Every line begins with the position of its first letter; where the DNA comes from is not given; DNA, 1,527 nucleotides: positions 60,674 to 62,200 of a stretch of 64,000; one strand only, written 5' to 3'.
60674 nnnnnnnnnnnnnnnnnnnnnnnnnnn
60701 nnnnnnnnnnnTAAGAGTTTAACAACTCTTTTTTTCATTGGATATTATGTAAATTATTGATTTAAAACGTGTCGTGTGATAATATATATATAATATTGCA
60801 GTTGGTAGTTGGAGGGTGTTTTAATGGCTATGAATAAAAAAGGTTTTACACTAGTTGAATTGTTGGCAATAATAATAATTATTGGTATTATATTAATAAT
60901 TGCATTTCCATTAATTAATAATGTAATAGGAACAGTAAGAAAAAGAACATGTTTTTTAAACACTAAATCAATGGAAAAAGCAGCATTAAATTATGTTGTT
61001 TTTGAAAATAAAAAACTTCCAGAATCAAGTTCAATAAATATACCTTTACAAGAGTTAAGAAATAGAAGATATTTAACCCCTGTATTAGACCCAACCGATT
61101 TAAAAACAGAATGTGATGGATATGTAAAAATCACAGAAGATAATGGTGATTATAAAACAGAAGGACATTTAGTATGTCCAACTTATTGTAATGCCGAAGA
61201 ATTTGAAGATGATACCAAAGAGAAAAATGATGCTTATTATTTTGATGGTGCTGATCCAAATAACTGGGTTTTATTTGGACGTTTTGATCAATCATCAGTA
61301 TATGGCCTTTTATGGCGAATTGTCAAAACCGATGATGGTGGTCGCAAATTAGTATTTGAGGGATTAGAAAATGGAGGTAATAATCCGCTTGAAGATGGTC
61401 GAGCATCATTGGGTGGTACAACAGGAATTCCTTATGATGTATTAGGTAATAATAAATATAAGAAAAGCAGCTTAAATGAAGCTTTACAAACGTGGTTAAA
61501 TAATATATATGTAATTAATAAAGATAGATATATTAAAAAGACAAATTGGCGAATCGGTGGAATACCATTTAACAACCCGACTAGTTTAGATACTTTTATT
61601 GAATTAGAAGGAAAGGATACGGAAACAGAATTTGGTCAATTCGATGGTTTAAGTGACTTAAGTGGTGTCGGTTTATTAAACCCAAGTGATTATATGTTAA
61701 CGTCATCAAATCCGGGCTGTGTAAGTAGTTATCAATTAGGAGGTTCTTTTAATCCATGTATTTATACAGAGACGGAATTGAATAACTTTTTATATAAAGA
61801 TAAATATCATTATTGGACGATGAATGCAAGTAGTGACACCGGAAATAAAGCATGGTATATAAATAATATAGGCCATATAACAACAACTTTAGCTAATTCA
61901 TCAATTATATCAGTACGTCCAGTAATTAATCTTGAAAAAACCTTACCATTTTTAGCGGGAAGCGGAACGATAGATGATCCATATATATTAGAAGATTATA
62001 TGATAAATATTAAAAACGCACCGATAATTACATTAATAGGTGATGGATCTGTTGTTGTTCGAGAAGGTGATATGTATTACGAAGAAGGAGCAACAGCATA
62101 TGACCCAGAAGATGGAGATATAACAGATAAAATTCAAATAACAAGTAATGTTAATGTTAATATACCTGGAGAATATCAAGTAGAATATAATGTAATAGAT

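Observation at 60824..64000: Giant prepilin-headed protein with at least 9 tandem DUF5011-like Ig repeats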

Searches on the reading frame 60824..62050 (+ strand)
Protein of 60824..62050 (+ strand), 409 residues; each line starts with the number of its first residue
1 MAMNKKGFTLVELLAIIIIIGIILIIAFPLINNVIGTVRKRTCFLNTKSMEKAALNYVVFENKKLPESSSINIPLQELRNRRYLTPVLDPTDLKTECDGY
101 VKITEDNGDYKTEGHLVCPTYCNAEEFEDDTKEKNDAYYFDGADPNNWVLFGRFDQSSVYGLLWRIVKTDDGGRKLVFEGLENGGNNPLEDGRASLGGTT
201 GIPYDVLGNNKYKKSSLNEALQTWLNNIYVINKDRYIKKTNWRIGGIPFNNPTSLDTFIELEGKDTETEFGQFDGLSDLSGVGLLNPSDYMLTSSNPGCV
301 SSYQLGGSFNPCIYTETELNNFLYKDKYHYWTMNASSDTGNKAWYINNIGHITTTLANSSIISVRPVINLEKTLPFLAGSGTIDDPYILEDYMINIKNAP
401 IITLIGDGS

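Call 8: search_protein_families(library=pfam, proteins=[window:60824-62020:+], max_evalue=10)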
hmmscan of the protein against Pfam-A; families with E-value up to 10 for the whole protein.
window:60824-62020:+ (399 aa): 1 family
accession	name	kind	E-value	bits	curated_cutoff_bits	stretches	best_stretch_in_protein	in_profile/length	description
PF07963.17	N_methyl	-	2.1e-05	24.3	21.2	1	3-28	2-27/27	Prokaryotic N-terminal methylation motif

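Call 10: find_homologous_proteins(query=window:60824-62050:+)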
Query window:60824-62050:+ (409 aa): 149 proteins with E <= 0.001 among 4193 candidates; the best 120 are listed.
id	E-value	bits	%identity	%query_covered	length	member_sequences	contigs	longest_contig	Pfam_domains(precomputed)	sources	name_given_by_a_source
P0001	8.4e-216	735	75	99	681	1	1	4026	PF16403.12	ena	-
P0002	3.8e-71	259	100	29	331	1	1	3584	PF18981.7,PF16403.12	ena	-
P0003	1.5e-59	220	35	94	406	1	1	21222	PF07963.18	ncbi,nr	ncbi:MAG: type II secretion system protein [Bacilli bacterium]|nr:type II secretion system protein [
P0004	6.0e-45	172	33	95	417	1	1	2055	PF07963.18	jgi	jgi:type IV pilus assembly protein PilA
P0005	4.1e-42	163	33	95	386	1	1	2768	PF07963.18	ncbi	-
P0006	1.4e-40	158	37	63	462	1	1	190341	PF07963.18,PF16403.12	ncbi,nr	ncbi:MAG: DUF5011 domain-containing protein [Bacilli bacterium]|nr:DUF5011 domain-containing protein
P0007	1.6e-40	158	32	95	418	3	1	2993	PF07963.18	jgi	jgi:type IV pilus assembly protein PilA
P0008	1.3e-39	155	38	63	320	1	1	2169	-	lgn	-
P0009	8.4e-39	152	35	64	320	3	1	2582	-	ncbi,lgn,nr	ncbi:MAG: hypothetical protein PHS98_05210 [Bacilli bacterium]|nr:hypothetical protein [Bacilli bact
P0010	1.2e-34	138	34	58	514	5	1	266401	PF07963.18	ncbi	ncbi:MAG: prepilin-type N-terminal cleavage/methylation domain-containing protein [Bacilli bacterium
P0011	2.3e-33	134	35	63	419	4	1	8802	-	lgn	-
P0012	1.6e-28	118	29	99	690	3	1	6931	PF07963.18,PF13385.14,PF16403.12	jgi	jgi:prepilin-type N-terminal cleavage/methylation domain-containing protein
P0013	2.1e-28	118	29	99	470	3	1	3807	PF19789.7,PF07963.18,PF16403.12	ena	-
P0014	1.7e-24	105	29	99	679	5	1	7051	PF09603.16,PF07963.18,PF16403.12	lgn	-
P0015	1.1e-14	73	40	28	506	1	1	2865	PF07963.18,PF07953.21,PF13385.14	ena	-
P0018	1.7e-13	69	28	95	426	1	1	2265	PF19789.7,PF07963.18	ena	-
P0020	6.9e-13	67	27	93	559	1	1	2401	PF03382.21,PF19789.7,PF07963.18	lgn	-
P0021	1.8e-12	65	29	38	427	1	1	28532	PF19789.7,PF07963.18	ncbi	-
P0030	9.2e-11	60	26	95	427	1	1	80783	PF19789.7,PF07963.18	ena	-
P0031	1.0e-10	60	26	95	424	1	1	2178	PF19789.7,PF07963.18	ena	-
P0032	1.4e-10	59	26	64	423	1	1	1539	PF19789.7,PF07963.18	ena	-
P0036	3.5e-10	58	26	95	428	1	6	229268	PF19789.7,PF07963.18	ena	-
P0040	2.8e-9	55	27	95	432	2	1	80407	PF19789.7,PF07963.18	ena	-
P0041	3.2e-9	55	32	27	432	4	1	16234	PF19789.7,PF07963.18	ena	-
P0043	4.0e-9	54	26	95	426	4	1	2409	PF19789.7,PF07963.18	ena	-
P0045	5.6e-9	54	27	95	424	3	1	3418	PF19789.7,PF07963.18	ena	-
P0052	3.1e-8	51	29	44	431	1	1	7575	PF19789.7,PF07963.18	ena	-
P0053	3.4e-8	51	26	95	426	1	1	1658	PF19789.7,PF07963.18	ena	-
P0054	3.8e-8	51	26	38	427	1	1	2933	PF19789.7,PF07963.18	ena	-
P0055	4.6e-8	51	26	43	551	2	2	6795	PF19789.7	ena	-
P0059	8.6e-8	50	26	95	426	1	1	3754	PF19789.7,PF07963.18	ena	-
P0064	2.3e-7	49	26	95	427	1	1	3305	PF19789.7,PF07963.18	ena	-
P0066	3.1e-7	48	26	95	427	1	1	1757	PF19789.7,PF07963.18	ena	-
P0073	5.7e-7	47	34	13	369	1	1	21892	PF19789.7,PF07963.18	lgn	-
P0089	6.4e-6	44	28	43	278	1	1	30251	PF19789.7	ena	-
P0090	6.6e-6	44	24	74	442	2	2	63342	PF19789.7,PF07963.18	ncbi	-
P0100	1.7e-5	42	23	95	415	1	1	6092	PF19789.7,PF07963.18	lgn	-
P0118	1.4e-4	39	31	27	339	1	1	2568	PF19789.7,PF07963.18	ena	-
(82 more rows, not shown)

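Call 11: find_related_loci(query=window:60824-62050:+, collection=genome_contigs, flank=10000)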
Query window:60824-62050:+ (409 aa) in genome_contigs; peptide patterns used: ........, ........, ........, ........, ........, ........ (x = any residue, [..] = any of these).
32 stretches matched a pattern; 5 encode a relative of the query (tblastn E <= 1e-3); 4 distinct loci.
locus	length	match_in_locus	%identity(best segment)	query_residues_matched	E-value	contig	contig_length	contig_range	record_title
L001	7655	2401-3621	74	2-407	0e+0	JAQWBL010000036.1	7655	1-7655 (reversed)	MAG: Bacilli bacterium isolate STF2_219 NODE_31732_length_7655_cov_3.521918_Sandtown_F2, whole genome shotgun sequence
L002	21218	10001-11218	74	3-407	0e+0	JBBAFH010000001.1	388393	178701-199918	MAG: Bacilli bacterium isolate SO_2017_LW2_38 scaffold_17_c1_LW138R_2017, whole genome shotgun sequence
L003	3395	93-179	66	1-29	9e-8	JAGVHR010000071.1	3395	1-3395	MAG: Thermodesulfovibrionales bacterium isolate DeMMO2_13 c_000000038246, whole genome shotgun sequence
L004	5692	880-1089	35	1-86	9e-5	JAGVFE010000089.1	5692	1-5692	MAG: Candidatus Woesebacteria bacterium isolate DeMMO2_52 c_000000065634, whole genome shotgun sequence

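Call 14: search_protein_families(library=pfam, proteins=[L002:10001-16078:+, L002:2748-9878:+, L002:17182-20574:+, L002:16111-16923:-, L002:1941-2639:+, L002:1126-1860:+, L002:122-859:+], max_evalue=0.001)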
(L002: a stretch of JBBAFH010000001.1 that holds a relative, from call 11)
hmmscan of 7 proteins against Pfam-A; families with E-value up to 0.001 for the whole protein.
L002:10001-16078:+ (2025 aa): 4 families
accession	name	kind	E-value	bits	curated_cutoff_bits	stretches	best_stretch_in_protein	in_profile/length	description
PF16403.11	Bact_surface_Ig-like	-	4.8e-159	517.1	27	10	401-473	1-71/71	Bacterial surface protein, Ig-like domain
PF12810.13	ALK_LTK_GRD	-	6.8e-43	147.8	24.5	1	1765-2023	7-243/243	ALK/LTK, Glycine-rich domain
PF19789.6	DUF6273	-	7e-05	23.2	23.5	0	1403-1542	29-171/172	Domain of unknown function (DUF6273)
PF15418.12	DUF4625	-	9.5e-05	23.1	27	0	801-827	104-130/131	Domain of unknown function (DUF4625)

L002:2748-9878:+ (2376 aa): 7 families
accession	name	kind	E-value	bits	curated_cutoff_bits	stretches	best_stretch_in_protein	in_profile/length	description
PF16403.11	Bact_surface_Ig-like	-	9.6e-179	580.2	27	11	401-473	1-71/71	Bacterial surface protein, Ig-like domain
PF12810.13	ALK_LTK_GRD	-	8.4e-97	324.4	24.5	2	2121-2374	7-243/243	ALK/LTK, Glycine-rich domain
PF04234.18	CopC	-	8.8e-06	27.1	23.3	0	2058-2090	50-82/92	CopC domain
PF15418.12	DUF4625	-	1.3e-05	25.9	27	0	1718-1743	105-130/131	Domain of unknown function (DUF4625)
PF19789.6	DUF6273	-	0.00012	22.5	23.5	0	1403-1542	29-171/172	Domain of unknown function (DUF6273)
PF18981.6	InlK_D3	-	0.00017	22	25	0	1269-1317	24-75/75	Internalin K domain (D3/D4)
PF19077.6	Big_13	-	0.00044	21.1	27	0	2073-2094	72-93/102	Bacterial Ig-like domain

L002:17182-20574:+ (1130 aa): 4 families
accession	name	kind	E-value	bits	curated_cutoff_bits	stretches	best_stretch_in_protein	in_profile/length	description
PF16403.11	Bact_surface_Ig-like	-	1.6e-26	92.6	27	2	658-725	6-71/71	Bacterial surface protein, Ig-like domain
PF01832.25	Glucosaminidase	-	1.7e-11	45.3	30.2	1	427-540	3-120/123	Mannosyl-glycoprotein endo-beta-N-acetylglucosaminidase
PF08239.17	SH3_3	-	5.3e-09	36.6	27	1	562-646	1-52/54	Bacterial SH3 domain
PF04234.18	CopC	-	0.00082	20.8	23.3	0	688-721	55-88/92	CopC domain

L002:16111-16923:- (270 aa): 1 family
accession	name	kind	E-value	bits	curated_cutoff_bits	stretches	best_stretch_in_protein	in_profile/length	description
PF01066.26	CDP-OH_P_transf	-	5.6e-23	82.5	22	1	35-176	2-142/152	CDP-alcohol phosphatidyltransferase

L002:1941-2639:+ (232 aa): 2 families
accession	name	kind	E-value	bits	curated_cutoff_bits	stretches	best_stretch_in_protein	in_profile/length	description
PF08282.18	Hydrolase_3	-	4.7e-21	76.1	20.9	2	110-202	137-229/255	haloacid dehalogenase-like hydrolase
PF05116.19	S6PP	-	2.4e-09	37.6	20.3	1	2-70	3-75/247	Sucrose-6F-phosphate phosphohydrolase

L002:1126-1860:+ (244 aa): 1 family
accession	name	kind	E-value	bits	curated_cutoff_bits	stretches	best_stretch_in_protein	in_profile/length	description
PF02585.22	PIG-L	-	2.5e-10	41.4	28.2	1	55-167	1-127/129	GlcNAc-PI de-N-acetylase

L002:122-859:+ (245 aa): 4 families
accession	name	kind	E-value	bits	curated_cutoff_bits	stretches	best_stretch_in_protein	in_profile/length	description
PF13538.12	UvrD_C_2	-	4.2e-21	75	27.4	1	167-215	1-52/52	UvrD-like helicase C-terminal domain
PF18335.7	SH3_13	-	6.3e-18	64.8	41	1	80-150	1-65/65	ATP-dependent RecD-like DNA helicase SH3 domain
PF13361.12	UvrD_C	-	4.5e-05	23.5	25.6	1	171-215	290-346/350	UvrD-like helicase C-terminal domain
PF01443.25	Viral_helicase1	-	0.00063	20.1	21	0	154-215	161-227/228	Viral superfamily 1 RNA helicase core domain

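Call 26: find_encoding_contigs(protein=P0006, flank=10000, max_places=3)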
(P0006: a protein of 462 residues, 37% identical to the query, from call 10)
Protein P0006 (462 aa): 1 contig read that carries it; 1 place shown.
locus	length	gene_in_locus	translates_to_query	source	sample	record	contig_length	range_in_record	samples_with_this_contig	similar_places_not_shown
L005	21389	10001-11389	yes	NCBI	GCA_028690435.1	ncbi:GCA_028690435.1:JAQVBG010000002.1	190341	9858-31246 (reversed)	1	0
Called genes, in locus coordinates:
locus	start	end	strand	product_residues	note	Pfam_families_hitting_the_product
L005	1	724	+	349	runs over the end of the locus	PF02912:Phe_tRNA-synt_N, PF01409:tRNA-synt_2d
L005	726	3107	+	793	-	PF01588:tRNA_bind, PF03483:B3_4, PF03484:B5, PF17759:tRNA_synthFbeta, PF03147:FDX-ACB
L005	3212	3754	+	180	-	PF04011:LemA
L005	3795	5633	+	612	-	PF09972:DUF2207, PF20990:DUF2207_C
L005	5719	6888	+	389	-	PF07963:N_methyl (weak)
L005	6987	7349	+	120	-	-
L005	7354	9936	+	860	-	PF02739:5_3_exonuc_N, PF01367:5_3_exonuc, PF22619:DNA_polI_exo1, PF00476:DNA_pol_A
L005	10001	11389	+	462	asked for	PF07963:N_methyl, PF16403:Bact_surface_Ig-like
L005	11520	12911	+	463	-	PF07963:N_methyl (weak), PF16403:Bact_surface_Ig-like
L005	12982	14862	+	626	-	PF11074:DUF2779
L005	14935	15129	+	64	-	PF01192:RNA_pol_Rpb6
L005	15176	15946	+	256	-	PF21982:RecX_HTH1, PF02631:RecX_HTH2 (weak), PF21981:RecX_HTH3 (faint)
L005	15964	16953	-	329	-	PF13145:Rotamase_2 (weak), PF13616:Rotamase_3, PF00639:Rotamase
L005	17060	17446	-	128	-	PF11969:DcpS_C, PF01230:HIT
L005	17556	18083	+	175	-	-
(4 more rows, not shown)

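Call 27: find_encoding_contigs(protein=P0003, flank=10000, max_places=3)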
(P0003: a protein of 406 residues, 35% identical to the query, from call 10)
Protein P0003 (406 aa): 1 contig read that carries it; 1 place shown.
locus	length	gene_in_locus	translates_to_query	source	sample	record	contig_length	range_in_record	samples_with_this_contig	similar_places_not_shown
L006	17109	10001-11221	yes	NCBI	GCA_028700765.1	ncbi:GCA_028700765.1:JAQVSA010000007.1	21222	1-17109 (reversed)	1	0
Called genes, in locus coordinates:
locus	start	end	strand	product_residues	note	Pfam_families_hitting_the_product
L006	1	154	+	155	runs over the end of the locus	-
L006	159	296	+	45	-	-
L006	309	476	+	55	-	-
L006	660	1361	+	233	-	-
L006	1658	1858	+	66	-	PF01165:Ribosomal_S21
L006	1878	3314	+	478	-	PF01225:Mur_ligase (weak), PF08245:Mur_ligase_M, PF02875:Mur_ligase_C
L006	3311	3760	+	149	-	PF09424:YqeY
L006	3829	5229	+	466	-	PF01225:Mur_ligase, PF08245:Mur_ligase_M, PF02875:Mur_ligase_C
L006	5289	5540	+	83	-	PF07873:YabP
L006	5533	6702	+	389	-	PF06898:YqfD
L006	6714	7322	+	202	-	PF04892:VanZ-LLP1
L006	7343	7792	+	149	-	PF02130:YbeY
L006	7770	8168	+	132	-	PF01219:DAGK_prokar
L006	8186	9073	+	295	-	PF00009:GTP_EFTU, PF00071:Ras (weak), PF01926:MMR_HSR1, PF02421:FeoB_N, PF04548:AIG1, PF10662:PduV-EutP, PF02492:cobW (weak), PF07650:KH_2, +2 more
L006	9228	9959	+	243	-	PF11967:RecO_N, PF02565:RecO_C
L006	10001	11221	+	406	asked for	PF07963:N_methyl (weak)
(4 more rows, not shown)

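Call 28: predict_structure(alignment_id=A1)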
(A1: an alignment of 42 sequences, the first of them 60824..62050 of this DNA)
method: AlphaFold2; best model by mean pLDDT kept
length: 409 residues; sequences in the alignment: 42
mean_pLDDT: 79.3   pTM: 0.67
mean pLDDT of the five models: 79.3, 78.9, 78.6, 77.3, 73.9
residues with pLDDT >= 90: 140; 70-90: 158; 50-70: 92; < 50: 19
segments of 3 or more residues with pLDDT < 50: 120-128, 395-402
pLDDT, mean of each block of 10 residues (from residue 1): 71 90 77 60 67 79 72 83 69 66 77 65 45 79 90 84 92 91 61 85 92 94 91 88 92 81 95 96 96 85 56 61 92 93 92 90 96 74 83 49 51
secondary structure, 60 per line:
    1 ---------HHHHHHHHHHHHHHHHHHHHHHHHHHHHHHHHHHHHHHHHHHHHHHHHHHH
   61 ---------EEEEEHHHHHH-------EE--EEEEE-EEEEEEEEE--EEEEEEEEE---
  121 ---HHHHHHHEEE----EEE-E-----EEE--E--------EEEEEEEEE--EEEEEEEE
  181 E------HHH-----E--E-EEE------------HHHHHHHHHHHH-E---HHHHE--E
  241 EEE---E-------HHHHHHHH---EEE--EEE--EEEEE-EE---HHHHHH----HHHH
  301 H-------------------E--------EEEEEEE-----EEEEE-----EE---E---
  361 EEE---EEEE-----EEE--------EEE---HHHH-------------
elements in order: H10-60 E70-74 H75-80 E92-96 E98-106 E109-117 H124-130 E131-133 E138-140 E148-150 E162-170 E173-181 E201-203 H216-227 H233-236 E240-243 H255-262 E266-268 E271-273 E276-280 H287-292 H297-301 E330-336 E342-346 E361-363 E367-370 E376-378 E387-389 H393-396
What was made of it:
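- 60845..61198 (+): Pilin module (aa 8-125): hydrophobic alpha1-N with Phe+1, Glu+5, Gly+14 and Pro+22, a long alpha1 helix, a small beta-sheet and 4 conserved Cys. AlphaFold model: helix 10-60, strands 70-117 (call 28).
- Checked: It is a pilin module plus a separate 270-aa lectin-like module joined by a low-confidence linker (call 28).
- AlphaFold gives a 51-residue alpha1 helix plus a beta-sheet, a low-confidence linker, then the second module (call 28).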

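Call 31: find_encoding_contigs(protein=P0010, flank=10000, max_places=2)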
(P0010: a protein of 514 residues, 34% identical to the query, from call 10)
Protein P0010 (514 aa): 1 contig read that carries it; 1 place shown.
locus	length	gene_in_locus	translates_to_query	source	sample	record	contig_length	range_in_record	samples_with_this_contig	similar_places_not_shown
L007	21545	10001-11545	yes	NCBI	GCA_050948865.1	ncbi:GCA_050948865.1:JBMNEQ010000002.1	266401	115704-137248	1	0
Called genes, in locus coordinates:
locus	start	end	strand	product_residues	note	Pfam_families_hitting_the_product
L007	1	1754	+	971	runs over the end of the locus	-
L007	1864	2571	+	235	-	PF01048:PNP_UDP_1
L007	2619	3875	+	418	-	PF05193:Peptidase_M16_C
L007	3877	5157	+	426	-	PF00675:Peptidase_M16, PF05193:Peptidase_M16_C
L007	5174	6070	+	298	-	PF00005:ABC_tran, PF13304:AAA_21, PF13732:DrrA1-3_C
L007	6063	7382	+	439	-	PF12698:ABC2_membrane_3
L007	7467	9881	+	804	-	PF01055:Glyco_hydro_31_2nd, PF21365:Glyco_hydro_31_3rd, PF17137:DUF5110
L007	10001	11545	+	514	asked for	PF07963:N_methyl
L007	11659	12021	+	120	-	-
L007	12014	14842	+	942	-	PF00133:tRNA-synt_1, PF01406:tRNA-synt_1e (faint), PF09334:tRNA-synt_1g, PF13603:tRNA-synt_1_2, PF00293:NUDIX, PF00133:tRNA-synt_1, PF08264:Anticodon_1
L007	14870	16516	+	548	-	PF01943:Polysacc_synt, PF03023:MurJ (weak)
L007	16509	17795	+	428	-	PF02388:FemAB, PF13480:Acetyltransf_6 (faint)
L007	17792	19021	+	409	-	-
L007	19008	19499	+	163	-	-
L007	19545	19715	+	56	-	PF10957:Spore_Cse60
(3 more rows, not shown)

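Call 32: find_encoding_contigs(protein=P0002, flank=10000, max_places=3)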
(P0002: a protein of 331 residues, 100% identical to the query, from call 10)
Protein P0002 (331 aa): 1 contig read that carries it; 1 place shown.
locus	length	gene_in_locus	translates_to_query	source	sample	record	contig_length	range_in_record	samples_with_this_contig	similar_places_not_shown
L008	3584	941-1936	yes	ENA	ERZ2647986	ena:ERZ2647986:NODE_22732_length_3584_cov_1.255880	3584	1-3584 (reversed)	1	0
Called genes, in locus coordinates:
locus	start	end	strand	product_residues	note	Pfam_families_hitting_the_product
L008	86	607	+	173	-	PF07963:N_methyl (weak)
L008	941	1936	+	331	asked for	PF18981:InlK_D3 (faint), PF16403:Bact_surface_Ig-like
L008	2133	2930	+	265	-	PF16403:Bact_surface_Ig-like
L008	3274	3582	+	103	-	?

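Call 35: fold_search(model_id=the predicted structure, library=pdb)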
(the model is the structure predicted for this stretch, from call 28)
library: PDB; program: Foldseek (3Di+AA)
matches with E <= 10: 527; with E <= 0.001: 1
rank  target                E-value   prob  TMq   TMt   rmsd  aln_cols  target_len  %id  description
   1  9qa6                  1.8e-06  1.00  0.36  0.18  10.3       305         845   14  Cryo-EM structure of Thomasclavelia ramosa IgA peptidase (IgAse) active site mutant (S32-N876) (released 2025-06-25)
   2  7vpd_C                1.0e-01  0.06  0.07  0.03  19.2       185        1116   12  Cryo-EM structure of Streptomyces coelicolor RNAP-promoter open complex with one Zur dimers (released 2022-08-03)
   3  9e84_C                1.8e-01  0.04  0.07  0.04  17.4       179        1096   12  De Novo Mycobacterium tuberculosis transcription initiation promoter complex with 6-mer RNA and disordered Sigma-A reg (released 2025-10-01)
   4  2a2g_A                2.2e-01  0.10  0.05  0.13  13.4        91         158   13  THE CRYSTAL STRUCTURES OF A2U-GLOBULIN AND ITS COMPLEX WITH A HYALINE DROPLET INDUCER. (released 1999-08-13)
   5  4dq3                  2.2e-01  0.09  0.05  0.12  14.1        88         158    6  Bovine beta-lactoglobulin complex with oleic acid (released 2012-02-29)
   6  1yup_H                2.8e-01  0.08  0.05  0.13  15.0        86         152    8  Reindeer beta-lactoglobulin (released 2006-02-14)
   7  4mvl_C                3.0e-01  0.09  0.06  0.13  14.0        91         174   11  Crystal structure of an engineered lipocalin (Anticalin H1GA) in complex with the Alzheimer amyloid peptide Abeta1-40 (released 2015-08-12)
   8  6nre                  3.0e-01  0.06  0.05  0.12  15.5       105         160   13  Monomeric Lipocalin Can F 6 (released 2019-09-25)
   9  4mvl_A                3.4e-01  0.09  0.06  0.13  14.3        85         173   10  Crystal structure of an engineered lipocalin (Anticalin H1GA) in complex with the Alzheimer amyloid peptide Abeta1-40 (released 2015-08-12)
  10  5n47_A                3.4e-01  0.09  0.06  0.12  13.8        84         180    8  Structure of Anticalin N7E in complex with the three-domain fragment Fn7B8 of human oncofetal fibronectin (released 2018-02-14)
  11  5nuk                  3.4e-01  0.08  0.05  0.13  14.2        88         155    7  Engineered beta-lactoglobulin: variant I56F-L39A-M107F in complex with chlorpromazine (LG-FAF-CLP) (released 2018-04-04)
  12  3bx8_E                3.6e-01  0.11  0.06  0.14  12.7        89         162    9  Engineered Human Lipocalin 2 (LCN2), apo-form (released 2009-01-20)
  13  4ib9                  3.8e-01  0.08  0.05  0.12  14.1        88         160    6  Bovine beta-lactoglobulin (isoform B) in complex with dodecyltrimethylammonium (DTAC) (released 2013-06-26)
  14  7q2n_AAA              3.8e-01  0.07  0.05  0.11  14.0        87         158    8  Beta-lactoglobulin mutant FAF (I56F/L39A/M107F) in complex with desipramine (FAF-DSM) (released 2022-05-11)
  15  8eos_C                3.8e-01  0.03  0.07  0.04  16.6       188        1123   11  M. tuberculosis RNAP elongation complex with NusG and CMPCPP (released 2023-02-01)
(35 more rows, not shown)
